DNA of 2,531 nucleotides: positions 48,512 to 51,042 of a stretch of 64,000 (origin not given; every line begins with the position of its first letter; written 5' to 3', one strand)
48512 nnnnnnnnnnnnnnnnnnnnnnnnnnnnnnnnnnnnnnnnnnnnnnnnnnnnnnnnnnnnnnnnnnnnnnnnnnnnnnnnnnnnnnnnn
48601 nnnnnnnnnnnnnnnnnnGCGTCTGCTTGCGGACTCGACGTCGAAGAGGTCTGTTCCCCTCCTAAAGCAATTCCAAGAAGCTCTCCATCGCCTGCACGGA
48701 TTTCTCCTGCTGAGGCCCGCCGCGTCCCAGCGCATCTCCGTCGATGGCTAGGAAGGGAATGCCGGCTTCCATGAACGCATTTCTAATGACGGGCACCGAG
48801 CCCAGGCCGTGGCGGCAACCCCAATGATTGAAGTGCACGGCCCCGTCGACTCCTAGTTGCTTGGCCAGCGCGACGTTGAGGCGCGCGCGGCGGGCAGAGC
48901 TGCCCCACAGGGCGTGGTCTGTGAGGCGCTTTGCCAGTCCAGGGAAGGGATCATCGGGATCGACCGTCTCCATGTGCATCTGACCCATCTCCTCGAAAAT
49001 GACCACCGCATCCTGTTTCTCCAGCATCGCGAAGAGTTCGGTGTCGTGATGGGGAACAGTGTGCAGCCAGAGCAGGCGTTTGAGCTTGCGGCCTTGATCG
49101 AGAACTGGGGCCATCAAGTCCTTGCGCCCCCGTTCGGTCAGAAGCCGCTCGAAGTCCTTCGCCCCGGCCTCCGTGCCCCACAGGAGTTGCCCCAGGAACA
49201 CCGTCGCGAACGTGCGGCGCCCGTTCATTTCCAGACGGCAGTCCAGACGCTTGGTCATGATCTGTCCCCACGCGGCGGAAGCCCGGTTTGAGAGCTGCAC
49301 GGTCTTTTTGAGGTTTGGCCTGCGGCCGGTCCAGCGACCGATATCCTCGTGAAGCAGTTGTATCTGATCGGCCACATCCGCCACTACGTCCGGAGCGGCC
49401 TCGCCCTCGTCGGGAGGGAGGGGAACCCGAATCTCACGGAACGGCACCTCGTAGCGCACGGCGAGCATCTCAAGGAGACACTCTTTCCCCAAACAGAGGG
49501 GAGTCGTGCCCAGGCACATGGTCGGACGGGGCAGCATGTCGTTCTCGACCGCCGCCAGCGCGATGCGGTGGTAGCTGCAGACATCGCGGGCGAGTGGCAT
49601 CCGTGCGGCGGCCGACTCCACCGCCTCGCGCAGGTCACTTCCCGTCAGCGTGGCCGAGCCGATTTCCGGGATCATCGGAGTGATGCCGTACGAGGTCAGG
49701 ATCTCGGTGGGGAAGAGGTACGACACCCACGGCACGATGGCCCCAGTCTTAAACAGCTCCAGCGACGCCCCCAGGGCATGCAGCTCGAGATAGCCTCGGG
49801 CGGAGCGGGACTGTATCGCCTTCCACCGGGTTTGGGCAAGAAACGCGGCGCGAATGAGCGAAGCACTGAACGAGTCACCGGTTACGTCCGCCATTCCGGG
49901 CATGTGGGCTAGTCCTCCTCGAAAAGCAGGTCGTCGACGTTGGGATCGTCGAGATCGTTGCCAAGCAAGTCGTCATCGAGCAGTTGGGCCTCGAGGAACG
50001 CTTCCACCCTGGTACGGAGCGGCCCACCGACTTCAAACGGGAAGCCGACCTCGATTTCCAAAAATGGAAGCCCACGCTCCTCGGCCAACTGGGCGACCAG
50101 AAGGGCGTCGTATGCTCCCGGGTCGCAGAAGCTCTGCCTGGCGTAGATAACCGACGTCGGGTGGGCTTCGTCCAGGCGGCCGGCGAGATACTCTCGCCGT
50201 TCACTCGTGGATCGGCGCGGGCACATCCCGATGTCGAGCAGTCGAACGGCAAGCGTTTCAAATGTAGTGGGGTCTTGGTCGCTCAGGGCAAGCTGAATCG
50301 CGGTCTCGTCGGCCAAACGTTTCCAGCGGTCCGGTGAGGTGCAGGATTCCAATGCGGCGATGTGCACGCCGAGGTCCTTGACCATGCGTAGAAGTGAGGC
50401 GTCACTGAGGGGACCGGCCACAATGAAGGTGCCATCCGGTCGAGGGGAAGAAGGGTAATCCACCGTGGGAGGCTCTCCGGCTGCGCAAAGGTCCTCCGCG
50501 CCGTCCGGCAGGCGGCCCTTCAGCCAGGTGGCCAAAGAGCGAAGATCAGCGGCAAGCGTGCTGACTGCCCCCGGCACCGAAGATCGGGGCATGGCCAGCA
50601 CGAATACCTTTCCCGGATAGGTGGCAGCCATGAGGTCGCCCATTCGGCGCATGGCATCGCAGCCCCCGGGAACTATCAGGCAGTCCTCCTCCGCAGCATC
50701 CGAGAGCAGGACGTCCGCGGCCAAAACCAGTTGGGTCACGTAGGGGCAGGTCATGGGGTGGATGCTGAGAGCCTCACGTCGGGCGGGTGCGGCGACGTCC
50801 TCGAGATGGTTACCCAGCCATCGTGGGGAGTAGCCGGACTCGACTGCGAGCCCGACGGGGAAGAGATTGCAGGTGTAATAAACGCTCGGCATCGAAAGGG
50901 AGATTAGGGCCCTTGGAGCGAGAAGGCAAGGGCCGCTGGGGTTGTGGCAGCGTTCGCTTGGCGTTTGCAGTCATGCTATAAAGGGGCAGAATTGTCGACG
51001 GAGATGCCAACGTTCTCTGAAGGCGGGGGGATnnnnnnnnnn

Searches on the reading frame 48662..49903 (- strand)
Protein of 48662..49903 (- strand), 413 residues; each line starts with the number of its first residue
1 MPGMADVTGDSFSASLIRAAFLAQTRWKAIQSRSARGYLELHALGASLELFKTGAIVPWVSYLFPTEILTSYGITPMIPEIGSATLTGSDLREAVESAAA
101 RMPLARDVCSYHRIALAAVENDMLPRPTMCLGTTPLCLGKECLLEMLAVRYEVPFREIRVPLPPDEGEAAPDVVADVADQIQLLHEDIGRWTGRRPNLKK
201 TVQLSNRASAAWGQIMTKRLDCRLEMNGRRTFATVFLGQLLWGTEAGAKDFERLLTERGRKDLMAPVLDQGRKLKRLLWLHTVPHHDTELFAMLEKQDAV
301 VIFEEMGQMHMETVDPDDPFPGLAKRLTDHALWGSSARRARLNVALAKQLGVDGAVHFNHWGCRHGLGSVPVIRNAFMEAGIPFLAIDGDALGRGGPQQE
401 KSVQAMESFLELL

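Call 62: search_protein_families(library=pfam, proteins=[window:48662-49903:-], max_evalue=0.00001)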
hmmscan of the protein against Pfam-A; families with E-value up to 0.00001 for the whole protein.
window:48662-49903:- (413 aa): 1 family
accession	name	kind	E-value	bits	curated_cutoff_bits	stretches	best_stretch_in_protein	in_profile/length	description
PF06050.19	HGD-D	-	2.2e-41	143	28.4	1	63-412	3-341/342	2-hydroxyglutaryl-CoA dehydratase, D-component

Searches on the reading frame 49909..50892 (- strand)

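Call 62: search_protein_families(library=pfam, proteins=[window:49909-50892:-], max_evalue=0.00001)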
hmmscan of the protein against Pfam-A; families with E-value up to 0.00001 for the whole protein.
window:49909-50892:- (327 aa): 1 family
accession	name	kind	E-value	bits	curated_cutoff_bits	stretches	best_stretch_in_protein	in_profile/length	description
PF06050.19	HGD-D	-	2.6e-24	86.9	28.4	1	163-301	207-340/342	2-hydroxyglutaryl-CoA dehydratase, D-component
